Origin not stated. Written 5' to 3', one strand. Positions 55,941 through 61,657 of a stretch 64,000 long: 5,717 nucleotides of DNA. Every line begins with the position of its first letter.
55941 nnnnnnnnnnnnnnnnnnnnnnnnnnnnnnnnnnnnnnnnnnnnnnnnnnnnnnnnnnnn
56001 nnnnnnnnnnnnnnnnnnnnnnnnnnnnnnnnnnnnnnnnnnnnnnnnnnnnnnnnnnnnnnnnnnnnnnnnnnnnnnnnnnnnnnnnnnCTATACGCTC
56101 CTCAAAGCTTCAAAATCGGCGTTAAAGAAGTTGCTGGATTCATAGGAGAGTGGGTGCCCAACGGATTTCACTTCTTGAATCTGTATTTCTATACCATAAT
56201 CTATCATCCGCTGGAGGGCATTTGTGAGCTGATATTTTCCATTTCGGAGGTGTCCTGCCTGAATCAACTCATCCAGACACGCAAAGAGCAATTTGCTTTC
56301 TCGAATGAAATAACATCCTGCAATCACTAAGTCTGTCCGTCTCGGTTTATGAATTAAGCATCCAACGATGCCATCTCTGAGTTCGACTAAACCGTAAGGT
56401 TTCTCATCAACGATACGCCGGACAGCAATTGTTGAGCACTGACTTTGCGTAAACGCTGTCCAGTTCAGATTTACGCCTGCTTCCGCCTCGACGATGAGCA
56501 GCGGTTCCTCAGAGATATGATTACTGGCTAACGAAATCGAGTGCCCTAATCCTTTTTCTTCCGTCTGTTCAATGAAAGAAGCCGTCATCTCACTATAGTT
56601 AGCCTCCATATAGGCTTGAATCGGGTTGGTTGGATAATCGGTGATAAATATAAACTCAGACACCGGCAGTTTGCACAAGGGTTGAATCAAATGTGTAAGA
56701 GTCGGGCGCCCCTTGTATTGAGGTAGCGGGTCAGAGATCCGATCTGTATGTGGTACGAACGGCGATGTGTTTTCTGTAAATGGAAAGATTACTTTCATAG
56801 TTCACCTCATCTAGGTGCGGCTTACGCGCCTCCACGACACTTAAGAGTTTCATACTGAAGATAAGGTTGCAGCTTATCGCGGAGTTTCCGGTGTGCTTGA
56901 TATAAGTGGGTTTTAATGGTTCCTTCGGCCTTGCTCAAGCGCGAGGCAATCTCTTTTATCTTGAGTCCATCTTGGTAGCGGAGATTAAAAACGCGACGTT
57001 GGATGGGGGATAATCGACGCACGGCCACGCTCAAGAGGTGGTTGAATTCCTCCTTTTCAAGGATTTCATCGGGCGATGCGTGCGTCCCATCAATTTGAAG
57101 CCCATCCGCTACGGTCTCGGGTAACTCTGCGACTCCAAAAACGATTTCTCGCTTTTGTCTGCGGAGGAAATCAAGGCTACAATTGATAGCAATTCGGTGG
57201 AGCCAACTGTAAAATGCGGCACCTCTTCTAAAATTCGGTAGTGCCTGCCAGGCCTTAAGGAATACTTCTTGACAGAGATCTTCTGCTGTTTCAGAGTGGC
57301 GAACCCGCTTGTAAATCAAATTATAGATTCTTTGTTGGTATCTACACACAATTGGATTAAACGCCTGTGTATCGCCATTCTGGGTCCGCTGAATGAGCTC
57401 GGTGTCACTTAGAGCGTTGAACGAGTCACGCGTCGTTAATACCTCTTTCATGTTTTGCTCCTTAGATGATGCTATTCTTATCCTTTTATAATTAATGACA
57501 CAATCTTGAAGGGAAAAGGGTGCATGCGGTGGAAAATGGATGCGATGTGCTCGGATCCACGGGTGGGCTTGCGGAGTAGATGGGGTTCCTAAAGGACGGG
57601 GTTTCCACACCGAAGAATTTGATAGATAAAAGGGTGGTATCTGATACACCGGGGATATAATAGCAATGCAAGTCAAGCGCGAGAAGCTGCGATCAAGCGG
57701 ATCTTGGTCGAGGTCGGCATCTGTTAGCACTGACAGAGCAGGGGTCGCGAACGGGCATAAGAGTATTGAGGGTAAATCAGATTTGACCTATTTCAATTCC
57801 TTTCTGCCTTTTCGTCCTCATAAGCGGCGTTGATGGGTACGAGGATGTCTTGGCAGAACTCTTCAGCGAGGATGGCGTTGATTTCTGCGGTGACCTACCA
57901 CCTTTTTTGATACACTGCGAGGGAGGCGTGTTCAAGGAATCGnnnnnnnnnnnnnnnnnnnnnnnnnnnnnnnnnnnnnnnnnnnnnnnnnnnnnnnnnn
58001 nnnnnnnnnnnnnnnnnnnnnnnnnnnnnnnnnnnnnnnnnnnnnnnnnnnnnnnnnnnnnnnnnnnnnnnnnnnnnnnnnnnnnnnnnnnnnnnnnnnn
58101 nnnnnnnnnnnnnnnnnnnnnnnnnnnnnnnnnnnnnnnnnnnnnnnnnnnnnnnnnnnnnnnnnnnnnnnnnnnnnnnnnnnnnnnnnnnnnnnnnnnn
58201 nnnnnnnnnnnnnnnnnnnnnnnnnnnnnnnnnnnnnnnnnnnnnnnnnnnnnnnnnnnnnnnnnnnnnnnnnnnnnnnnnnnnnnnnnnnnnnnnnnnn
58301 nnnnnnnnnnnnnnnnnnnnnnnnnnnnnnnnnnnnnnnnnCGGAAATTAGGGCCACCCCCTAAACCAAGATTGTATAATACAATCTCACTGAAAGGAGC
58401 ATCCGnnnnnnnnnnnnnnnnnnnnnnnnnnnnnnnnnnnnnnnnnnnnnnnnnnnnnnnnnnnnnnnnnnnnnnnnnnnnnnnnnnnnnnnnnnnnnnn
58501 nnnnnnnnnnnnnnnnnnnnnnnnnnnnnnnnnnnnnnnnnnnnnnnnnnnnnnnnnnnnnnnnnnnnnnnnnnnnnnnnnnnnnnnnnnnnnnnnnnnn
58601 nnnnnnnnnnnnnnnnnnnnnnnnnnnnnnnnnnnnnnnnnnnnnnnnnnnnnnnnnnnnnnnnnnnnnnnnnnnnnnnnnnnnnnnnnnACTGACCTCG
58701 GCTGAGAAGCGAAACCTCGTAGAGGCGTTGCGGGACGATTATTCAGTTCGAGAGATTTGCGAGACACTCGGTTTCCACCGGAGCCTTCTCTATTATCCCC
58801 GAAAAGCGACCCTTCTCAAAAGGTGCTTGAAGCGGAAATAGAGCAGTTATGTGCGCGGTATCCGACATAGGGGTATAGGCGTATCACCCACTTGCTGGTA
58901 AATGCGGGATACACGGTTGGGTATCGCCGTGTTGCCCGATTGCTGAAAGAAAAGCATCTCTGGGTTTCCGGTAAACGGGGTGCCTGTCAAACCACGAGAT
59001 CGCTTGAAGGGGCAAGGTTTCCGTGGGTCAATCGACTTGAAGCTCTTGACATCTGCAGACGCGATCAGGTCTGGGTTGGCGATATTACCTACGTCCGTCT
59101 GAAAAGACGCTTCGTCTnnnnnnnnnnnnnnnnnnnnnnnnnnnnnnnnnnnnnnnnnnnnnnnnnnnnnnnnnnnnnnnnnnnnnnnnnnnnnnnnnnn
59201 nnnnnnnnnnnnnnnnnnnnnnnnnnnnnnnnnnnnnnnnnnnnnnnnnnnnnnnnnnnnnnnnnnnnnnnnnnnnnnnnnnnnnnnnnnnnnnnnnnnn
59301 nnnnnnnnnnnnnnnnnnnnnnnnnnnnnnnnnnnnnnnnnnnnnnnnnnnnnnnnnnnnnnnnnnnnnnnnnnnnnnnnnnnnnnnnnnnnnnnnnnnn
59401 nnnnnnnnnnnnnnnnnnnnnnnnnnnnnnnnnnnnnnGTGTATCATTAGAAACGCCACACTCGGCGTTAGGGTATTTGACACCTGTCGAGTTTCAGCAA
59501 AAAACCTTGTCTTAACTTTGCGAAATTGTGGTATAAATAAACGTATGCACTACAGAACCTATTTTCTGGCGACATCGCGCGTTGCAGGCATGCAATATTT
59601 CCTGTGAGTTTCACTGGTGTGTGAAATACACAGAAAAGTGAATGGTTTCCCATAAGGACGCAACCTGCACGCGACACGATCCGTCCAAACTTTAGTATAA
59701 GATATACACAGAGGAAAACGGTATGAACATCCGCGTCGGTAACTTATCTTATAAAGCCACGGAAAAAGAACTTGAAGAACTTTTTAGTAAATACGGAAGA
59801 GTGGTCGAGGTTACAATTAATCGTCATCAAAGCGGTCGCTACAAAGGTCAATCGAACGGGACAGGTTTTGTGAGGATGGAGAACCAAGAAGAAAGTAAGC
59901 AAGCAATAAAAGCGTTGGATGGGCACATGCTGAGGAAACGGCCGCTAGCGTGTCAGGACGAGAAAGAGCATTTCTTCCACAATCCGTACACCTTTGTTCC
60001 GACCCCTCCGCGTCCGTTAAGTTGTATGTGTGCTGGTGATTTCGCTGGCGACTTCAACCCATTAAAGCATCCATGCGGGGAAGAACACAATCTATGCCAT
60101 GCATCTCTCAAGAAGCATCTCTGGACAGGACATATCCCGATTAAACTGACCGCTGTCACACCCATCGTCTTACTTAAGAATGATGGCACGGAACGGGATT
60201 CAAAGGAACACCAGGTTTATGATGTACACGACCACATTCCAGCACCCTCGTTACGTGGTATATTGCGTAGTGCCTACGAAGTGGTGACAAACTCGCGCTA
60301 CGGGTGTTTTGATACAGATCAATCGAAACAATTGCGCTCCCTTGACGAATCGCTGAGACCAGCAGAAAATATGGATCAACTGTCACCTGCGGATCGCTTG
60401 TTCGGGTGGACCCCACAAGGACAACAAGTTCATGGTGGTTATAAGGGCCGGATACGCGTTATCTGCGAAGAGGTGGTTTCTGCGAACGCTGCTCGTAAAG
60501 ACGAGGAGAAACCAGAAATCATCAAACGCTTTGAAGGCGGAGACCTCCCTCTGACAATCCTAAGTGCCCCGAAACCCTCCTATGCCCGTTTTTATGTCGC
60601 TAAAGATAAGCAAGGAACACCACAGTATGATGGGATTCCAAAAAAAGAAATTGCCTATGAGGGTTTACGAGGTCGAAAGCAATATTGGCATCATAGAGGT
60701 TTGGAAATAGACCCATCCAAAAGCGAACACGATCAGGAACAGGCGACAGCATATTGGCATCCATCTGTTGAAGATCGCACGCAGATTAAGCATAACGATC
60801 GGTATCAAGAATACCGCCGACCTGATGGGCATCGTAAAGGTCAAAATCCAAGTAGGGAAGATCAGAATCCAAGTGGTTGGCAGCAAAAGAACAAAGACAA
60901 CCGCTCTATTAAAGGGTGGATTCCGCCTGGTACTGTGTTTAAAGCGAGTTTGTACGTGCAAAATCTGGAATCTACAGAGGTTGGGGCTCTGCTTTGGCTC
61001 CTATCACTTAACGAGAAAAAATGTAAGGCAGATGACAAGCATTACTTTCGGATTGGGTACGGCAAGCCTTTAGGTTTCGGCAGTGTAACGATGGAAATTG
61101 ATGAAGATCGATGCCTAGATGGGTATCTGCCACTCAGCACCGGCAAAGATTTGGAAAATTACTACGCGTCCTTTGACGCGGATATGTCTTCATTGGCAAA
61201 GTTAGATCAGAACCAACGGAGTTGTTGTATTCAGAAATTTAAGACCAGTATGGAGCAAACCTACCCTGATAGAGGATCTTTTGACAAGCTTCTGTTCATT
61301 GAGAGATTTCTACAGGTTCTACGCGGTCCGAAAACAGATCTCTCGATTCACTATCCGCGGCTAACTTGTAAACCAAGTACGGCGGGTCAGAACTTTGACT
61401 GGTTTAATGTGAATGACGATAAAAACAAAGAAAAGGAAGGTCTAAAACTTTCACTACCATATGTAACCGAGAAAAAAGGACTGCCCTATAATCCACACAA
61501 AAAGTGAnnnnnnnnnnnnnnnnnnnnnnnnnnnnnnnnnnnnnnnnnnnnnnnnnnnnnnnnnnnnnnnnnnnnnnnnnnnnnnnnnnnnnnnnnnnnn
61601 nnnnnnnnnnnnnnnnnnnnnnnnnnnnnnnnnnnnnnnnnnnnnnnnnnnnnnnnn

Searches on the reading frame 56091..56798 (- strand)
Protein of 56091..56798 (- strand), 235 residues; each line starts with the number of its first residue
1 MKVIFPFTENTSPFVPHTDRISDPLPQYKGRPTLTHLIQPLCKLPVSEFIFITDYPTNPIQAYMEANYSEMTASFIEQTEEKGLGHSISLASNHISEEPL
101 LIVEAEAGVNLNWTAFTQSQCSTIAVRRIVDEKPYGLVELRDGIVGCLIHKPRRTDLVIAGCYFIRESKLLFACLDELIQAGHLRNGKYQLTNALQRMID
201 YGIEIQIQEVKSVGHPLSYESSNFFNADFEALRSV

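Call 91: search_protein_families(library=ncbifam, proteins=[window:56091-56798:-], max_evalue=0.01)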
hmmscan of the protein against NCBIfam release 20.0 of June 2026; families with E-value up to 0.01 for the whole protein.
window:56091-56798:- (235 aa): 10 families
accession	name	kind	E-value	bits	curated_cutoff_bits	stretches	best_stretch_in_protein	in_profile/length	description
TIGR03992.1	Arch_glmU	subfamily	1.2e-20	73.8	292.1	1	16-216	16-217/393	bifunctional sugar-1-phosphate nucleotidylyltransferase/acetyltransferase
TIGR01208.1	rmlA_long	equivalog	2.2e-14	53.2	320.25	1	29-211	28-215/353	glucose-1-phosphate thymidylyltransferase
NF041313.1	UDPGP_AglF_Halo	equivalog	1.2e-13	51.1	400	1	14-210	14-214/234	UTP--glucose-1-phosphate uridylyltransferase AglF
TIGR01099.1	galU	equivalog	1.7e-09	37.7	326.8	1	69-200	92-236/261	UTP--glucose-1-phosphate uridylyltransferase GalU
NF049965.1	GlMnHpPGnyltfHddC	equivalog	8.1e-07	28.9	300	1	21-207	21-210/221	D-glycero-D-manno-heptose 1-phosphate guanosyltransferase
NF041173.1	Sug_nt_acttase_Thmprot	equivalog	4.7e-06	25.8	600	1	28-201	28-199/405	bifunctional sugar-1-phosphate nucleotidylyltransferase/acetyltransferase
NF052502.1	man1P_GTase_Rv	exception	0.00011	21.2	440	1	16-168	16-177/352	mannose-1-phosphate guanylyltransferase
TIGR01173.1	glmU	equivalog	0.00078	18.4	366.85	1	28-203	25-207/452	bifunctional UDP-N-acetylglucosamine diphosphorylase/glucosamine-1-phosphate N-acetyltransferase GlmU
NF041135.1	IPPtranDIPPsyn_Thcocales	equivalog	0.0018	17.4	580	1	24-103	20-99/419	bifunctional L-myo-inositol-1-phosphate cytidylyltransferase/CDP-L-myo-inositol myo-inositolphosphotransferase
TIGR02623.1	G1P_cyt_trans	equivalog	0.0037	16.7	300.25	0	85-171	107-196/255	glucose-1-phosphate cytidylyltransferase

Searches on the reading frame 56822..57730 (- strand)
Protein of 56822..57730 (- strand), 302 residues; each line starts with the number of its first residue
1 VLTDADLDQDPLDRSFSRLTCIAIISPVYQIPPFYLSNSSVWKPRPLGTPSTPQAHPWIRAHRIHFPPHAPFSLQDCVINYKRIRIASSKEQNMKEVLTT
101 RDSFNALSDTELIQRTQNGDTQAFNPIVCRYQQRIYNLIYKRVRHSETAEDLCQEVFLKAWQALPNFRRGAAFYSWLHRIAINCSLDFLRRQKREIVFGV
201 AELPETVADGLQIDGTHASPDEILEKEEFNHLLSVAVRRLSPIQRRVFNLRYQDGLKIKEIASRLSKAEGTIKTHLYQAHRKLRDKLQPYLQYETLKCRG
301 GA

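Call 73: search_protein_families(library=pfam, proteins=[window:56822-57730:-], max_evalue=0.001)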
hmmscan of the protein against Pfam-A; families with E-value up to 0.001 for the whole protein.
window:56822-57730:- (302 aa): 7 families
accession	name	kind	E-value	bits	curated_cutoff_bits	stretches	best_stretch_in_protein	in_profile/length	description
PF04542.20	Sigma70_r2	-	1.3e-20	73.3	24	1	130-194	4-70/71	Sigma-70 region 2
PF08281.18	Sigma70_r4_2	-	7.9e-14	51.5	25.7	1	234-283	5-54/54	Sigma-70, region 4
PF07638.17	Sigma70_ECF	-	5.1e-10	40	21.1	1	110-287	5-183/185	ECF sigma factor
PF04545.22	Sigma70_r4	-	9.7e-09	35.1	24.1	1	238-284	3-49/50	Sigma-70, region 4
PF12645.13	HTH_16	-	1.7e-05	25.3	22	1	111-168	2-65/65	Helix-turn-helix domain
PF00196.25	GerE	-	0.00022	21.2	23.5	1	240-284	3-46/57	Bacterial regulatory proteins, luxR family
PF14493.12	HTH_40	-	0.00089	19.9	27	0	252-282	9-39/89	Helix-turn-helix domain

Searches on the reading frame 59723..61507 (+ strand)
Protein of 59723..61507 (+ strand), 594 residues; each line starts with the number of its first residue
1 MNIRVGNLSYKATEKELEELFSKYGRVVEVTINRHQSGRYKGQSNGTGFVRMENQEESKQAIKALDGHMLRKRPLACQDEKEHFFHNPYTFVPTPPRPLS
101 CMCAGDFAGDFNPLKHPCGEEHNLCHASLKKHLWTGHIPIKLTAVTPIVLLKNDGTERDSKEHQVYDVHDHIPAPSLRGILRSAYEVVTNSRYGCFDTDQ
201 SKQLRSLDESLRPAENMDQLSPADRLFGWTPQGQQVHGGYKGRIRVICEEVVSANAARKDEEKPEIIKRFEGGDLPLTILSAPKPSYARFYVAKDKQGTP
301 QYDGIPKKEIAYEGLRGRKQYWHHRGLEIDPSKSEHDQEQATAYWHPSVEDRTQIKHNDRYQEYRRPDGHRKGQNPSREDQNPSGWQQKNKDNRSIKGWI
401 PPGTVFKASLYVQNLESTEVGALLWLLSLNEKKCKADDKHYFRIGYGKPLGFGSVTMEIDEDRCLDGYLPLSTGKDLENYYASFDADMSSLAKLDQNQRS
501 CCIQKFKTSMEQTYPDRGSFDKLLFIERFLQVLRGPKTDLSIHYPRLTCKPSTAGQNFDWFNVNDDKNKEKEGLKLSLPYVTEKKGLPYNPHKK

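Call 73: search_protein_families(library=pfam, proteins=[window:59723-61507:+], max_evalue=0.001)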
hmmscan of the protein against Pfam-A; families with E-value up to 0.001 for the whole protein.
window:59723-61507:+ (594 aa): 2 families
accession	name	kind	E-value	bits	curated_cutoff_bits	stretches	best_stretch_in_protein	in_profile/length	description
PF00076.28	RRM_1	-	3.3e-18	65.8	20.7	1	3-75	1-69/70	RNA recognition motif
PF03787.20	RAMPs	-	4e-08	34.4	22.1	1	141-455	1-188/189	RAMP superfamily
